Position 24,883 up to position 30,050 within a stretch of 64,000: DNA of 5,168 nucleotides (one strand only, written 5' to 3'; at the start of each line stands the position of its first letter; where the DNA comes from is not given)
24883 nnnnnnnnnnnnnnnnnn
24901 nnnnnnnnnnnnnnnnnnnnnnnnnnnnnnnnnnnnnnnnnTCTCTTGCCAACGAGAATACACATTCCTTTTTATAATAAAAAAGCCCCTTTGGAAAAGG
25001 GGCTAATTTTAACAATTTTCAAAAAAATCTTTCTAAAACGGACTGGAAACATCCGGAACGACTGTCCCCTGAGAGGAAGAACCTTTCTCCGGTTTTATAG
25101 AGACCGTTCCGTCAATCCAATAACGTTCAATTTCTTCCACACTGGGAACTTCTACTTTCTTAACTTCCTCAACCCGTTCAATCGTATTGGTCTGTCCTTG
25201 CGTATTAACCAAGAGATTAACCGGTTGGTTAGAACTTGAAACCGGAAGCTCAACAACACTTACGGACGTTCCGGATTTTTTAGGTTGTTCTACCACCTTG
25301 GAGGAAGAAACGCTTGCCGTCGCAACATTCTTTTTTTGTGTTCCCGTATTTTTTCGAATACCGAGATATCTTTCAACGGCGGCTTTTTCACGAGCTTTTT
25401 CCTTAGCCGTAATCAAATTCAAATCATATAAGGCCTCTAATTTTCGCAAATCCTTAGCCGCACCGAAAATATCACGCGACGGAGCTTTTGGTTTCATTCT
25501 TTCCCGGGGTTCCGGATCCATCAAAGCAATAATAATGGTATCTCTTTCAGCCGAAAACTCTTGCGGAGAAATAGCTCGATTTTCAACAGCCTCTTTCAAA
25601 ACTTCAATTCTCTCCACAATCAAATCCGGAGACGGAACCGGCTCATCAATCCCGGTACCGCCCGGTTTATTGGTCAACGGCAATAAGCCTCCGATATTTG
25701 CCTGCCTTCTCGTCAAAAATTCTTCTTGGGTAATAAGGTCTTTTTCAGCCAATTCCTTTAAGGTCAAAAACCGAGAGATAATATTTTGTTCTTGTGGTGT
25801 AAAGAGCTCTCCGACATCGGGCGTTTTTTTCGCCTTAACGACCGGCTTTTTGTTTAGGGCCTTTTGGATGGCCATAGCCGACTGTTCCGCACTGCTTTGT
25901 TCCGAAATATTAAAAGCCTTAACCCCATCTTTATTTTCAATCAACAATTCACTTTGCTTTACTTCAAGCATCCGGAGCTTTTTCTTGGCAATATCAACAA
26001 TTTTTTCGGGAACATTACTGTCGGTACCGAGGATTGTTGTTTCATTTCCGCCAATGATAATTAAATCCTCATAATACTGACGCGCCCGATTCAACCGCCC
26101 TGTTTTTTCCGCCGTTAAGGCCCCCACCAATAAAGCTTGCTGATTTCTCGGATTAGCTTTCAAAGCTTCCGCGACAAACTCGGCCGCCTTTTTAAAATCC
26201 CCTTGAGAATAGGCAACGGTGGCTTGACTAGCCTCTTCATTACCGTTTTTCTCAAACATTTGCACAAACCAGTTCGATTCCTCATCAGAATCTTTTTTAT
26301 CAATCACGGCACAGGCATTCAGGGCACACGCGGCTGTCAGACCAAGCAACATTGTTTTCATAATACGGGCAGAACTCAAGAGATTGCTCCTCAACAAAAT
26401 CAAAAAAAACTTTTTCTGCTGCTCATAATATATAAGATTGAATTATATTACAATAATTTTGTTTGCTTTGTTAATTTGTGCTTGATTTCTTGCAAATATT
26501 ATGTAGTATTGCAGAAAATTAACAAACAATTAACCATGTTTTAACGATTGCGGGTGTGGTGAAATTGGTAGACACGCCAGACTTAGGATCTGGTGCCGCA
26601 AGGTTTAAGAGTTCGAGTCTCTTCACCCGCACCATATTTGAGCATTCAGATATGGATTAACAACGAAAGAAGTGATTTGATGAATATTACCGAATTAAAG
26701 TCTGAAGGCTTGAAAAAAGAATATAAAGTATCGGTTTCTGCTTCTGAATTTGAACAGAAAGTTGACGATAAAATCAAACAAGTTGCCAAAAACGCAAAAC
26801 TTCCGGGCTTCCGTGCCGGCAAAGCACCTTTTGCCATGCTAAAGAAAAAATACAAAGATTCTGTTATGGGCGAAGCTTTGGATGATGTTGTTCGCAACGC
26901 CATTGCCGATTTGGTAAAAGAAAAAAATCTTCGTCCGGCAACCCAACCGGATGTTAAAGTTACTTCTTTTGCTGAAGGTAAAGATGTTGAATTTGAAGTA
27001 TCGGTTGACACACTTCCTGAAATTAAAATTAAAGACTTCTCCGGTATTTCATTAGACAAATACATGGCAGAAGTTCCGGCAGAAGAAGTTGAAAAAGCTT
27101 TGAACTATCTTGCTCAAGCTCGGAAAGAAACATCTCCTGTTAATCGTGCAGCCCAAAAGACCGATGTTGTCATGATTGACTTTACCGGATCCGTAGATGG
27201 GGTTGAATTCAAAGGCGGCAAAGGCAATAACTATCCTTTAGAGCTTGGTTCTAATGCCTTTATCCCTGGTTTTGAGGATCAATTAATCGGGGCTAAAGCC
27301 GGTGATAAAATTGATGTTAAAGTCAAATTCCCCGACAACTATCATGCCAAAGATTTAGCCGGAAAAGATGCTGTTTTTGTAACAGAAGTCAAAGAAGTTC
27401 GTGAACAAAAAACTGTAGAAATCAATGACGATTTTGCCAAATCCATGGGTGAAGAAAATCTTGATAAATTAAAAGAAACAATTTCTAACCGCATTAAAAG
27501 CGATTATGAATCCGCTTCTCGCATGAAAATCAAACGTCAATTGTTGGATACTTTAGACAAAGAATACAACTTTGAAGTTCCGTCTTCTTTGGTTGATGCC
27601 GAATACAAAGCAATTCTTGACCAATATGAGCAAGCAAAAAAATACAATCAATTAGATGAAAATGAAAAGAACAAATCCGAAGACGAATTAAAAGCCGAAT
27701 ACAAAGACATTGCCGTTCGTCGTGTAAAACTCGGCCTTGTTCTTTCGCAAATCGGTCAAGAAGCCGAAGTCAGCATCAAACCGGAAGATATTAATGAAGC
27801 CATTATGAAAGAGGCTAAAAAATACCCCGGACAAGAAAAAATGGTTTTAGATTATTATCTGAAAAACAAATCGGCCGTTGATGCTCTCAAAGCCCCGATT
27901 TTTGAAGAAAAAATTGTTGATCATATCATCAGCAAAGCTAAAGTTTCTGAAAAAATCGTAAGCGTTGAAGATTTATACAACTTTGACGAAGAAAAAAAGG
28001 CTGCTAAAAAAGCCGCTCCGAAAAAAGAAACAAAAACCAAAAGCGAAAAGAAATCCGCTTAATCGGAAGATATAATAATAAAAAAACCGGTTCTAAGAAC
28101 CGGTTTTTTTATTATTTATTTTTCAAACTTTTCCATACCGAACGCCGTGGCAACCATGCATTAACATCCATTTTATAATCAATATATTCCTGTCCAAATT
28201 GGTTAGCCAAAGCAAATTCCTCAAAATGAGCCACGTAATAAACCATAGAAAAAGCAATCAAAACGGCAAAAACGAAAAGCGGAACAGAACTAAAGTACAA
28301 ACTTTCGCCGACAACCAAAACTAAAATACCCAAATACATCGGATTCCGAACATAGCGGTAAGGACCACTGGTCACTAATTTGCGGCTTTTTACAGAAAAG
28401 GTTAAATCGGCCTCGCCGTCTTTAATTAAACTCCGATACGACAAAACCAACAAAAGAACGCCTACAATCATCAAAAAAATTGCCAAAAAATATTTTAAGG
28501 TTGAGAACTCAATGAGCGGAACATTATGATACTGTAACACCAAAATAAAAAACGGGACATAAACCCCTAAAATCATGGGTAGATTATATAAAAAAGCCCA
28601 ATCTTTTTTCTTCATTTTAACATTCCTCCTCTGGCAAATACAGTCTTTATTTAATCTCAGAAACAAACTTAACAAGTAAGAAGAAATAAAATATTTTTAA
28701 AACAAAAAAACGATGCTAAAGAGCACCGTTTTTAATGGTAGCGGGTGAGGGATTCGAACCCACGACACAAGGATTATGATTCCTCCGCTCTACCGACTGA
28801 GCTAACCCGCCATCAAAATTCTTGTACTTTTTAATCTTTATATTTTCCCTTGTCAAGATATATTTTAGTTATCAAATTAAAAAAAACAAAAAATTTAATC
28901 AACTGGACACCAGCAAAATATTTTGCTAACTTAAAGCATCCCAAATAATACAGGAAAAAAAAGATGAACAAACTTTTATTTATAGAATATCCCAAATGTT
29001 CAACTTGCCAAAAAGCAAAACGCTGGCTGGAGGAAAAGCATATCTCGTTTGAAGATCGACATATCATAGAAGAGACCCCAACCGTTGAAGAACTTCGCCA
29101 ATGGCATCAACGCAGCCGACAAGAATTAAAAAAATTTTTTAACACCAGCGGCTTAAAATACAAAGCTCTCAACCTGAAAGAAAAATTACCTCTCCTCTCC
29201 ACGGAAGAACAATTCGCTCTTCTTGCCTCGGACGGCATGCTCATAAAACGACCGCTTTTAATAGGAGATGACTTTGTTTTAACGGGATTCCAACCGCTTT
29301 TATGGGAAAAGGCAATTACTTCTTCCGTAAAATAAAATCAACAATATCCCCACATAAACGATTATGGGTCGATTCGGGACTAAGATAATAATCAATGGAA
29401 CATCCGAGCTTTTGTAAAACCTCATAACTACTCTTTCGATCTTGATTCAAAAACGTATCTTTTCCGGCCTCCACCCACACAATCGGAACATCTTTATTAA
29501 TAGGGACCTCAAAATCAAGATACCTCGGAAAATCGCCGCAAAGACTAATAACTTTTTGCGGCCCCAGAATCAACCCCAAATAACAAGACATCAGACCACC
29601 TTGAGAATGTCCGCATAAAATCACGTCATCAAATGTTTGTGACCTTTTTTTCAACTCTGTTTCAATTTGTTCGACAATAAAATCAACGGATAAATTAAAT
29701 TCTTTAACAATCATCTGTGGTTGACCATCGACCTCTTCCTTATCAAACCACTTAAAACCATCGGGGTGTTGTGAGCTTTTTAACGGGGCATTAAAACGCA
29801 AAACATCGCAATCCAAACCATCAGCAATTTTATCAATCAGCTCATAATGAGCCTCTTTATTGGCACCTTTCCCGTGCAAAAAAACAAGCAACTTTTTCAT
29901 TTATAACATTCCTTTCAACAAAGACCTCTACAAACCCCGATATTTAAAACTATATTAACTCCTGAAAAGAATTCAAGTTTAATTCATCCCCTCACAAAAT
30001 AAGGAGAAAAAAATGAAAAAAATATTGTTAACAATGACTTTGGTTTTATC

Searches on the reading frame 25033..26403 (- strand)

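Call 3: search_protein_families(library=pfam, proteins=[window:25033-26403:-], max_evalue=0.01)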
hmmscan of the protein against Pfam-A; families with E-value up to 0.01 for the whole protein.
window:25033-26403:- (456 aa): 10 families
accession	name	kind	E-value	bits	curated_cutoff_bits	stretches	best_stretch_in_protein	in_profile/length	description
PF13432.12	TPR_16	-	2.7e-07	31.3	32.7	1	60-116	3-59/65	Tetratricopeptide repeat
PF07719.23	TPR_2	-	6.5e-06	26.3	27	1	61-87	8-34/34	Tetratricopeptide repeat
PF14559.12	TPR_19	-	4.9e-05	24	25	1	65-114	2-51/68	Tetratricopeptide repeat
PF13428.12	TPR_14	-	0.00061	20.7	23.5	0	61-92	8-39/44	Tetratricopeptide repeat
PF12895.13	ANAPC3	-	0.00077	20.1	27.2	1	55-112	24-80/82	Anaphase-promoting complex, cyclosome, subunit 3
PF07219.19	HemY_N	-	0.0015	19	31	1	43-102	48-107/107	HemY protein N-terminus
PF23914.1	TPR_CcmH_CycH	-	0.0022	18.3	42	1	63-114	96-147/158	Cytochrome c-type biogenesis protein H TPR domain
PF09851.14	SHOCT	-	0.0035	17.5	27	0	214-234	5-25/28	Short C-terminal domain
PF13181.12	TPR_8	-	0.0048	17.4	25.7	0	63-87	10-34/34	Tetratricopeptide repeat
PF25062.1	ARM_TT21_N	-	0.009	16.2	40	0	26-114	69-162/222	Tetratricopeptide repeat protein 21 N-terminal ARM repeat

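Call 4: search_protein_families(library=ncbifam, proteins=[window:25033-26403:-], max_evalue=0.01)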
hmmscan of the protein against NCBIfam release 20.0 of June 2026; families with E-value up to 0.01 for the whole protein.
window:25033-26403:- (456 aa): 5 families
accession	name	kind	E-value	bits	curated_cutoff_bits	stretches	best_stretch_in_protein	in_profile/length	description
TIGR02521.1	type_IV_pilW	equivalog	4e-06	26.5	154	1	25-124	6-101/234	type IV pilus biogenesis/stability protein PilW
TIGR00540.1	TPR_hemY_coli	hypoth_equivalog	4e-05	22.6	142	1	43-111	72-140/385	heme biosynthesis-associated TPR protein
TIGR02917.1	PEP_TPR_lipo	equivalog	6.6e-05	21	312.2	1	53-117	158-222/899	XrtA/PEP-CTERM system TPR-repeat protein PrsT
NF053607.1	CHU_0125_OmpA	equivalog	0.0049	15.4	620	1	57-121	22-86/639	CHU_0125 family OmpA-like outer membrane integrity protein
NF047371.1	FlcA_CTERM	equivalog_domain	0.0078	14.7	300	0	62-115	481-534/646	periplasmic flagellar collar protein FlcA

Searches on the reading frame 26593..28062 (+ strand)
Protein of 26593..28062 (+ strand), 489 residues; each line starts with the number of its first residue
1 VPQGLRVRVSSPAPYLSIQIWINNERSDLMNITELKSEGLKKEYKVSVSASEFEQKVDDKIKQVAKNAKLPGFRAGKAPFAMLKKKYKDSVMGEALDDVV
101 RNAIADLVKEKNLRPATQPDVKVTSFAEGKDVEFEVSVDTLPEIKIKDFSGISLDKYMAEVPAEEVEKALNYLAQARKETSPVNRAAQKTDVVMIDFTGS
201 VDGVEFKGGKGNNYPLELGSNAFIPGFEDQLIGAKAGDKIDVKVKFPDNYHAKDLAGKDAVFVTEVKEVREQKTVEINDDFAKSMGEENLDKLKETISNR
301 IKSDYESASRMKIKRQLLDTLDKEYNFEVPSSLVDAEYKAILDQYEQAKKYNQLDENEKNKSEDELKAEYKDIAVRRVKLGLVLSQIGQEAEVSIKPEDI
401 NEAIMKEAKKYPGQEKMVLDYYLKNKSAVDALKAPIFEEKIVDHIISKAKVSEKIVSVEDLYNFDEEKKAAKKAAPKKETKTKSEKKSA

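Call 68: search_protein_families(library=pfam, proteins=[window:26593-28062:+], max_evalue=0.0001)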
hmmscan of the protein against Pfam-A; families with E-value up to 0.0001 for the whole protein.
window:26593-28062:+ (489 aa): 3 families
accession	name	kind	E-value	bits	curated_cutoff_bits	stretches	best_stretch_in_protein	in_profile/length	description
PF05697.18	Trigger_N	-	4.5e-40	137.7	22.2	1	30-171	1-142/144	Bacterial trigger factor protein (TF)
PF05698.19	Trigger_C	-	1.1e-33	117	22.7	1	290-446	2-161/162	Bacterial trigger factor protein (TF) C-terminus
PF00254.34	FKBP_C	-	3.3e-17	63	21.1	1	185-266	3-93/94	FKBP-type peptidyl-prolyl cis-trans isomerase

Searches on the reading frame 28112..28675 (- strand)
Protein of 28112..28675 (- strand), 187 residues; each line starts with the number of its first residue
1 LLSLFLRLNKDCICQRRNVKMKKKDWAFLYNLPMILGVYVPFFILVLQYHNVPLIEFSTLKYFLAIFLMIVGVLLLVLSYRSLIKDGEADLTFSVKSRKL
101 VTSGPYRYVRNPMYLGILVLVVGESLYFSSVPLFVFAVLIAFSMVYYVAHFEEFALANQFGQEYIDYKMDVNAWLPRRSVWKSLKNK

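Call 68: search_protein_families(library=pfam, proteins=[window:28112-28675:-], max_evalue=0.0001)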
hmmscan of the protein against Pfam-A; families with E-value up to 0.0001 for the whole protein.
window:28112-28675:- (187 aa): 2 families
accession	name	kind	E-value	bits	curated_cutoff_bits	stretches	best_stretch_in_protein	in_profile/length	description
PF04191.18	PEMT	-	2.7e-17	63.5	25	1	61-162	2-104/105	Phospholipid methyltransferase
PF04140.19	ICMT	-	7.1e-06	26.8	24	1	93-157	29-94/95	Isoprenylcysteine carboxyl methyltransferase (ICMT) family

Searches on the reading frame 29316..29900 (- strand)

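Call 68: search_protein_families(library=pfam, proteins=[window:29316-29900:-], max_evalue=0.0001)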
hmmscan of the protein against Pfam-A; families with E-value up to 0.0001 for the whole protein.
window:29316-29900:- (194 aa): 2 families
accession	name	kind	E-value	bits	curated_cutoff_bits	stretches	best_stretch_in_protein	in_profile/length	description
PF02230.22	Abhydrolase_2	-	2.5e-12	47.5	23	1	2-171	14-191/217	Phospholipase/Carboxylesterase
PF00561.26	Abhydrolase_1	-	2.1e-06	28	25.8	1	4-120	2-97/245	alpha/beta hydrolase fold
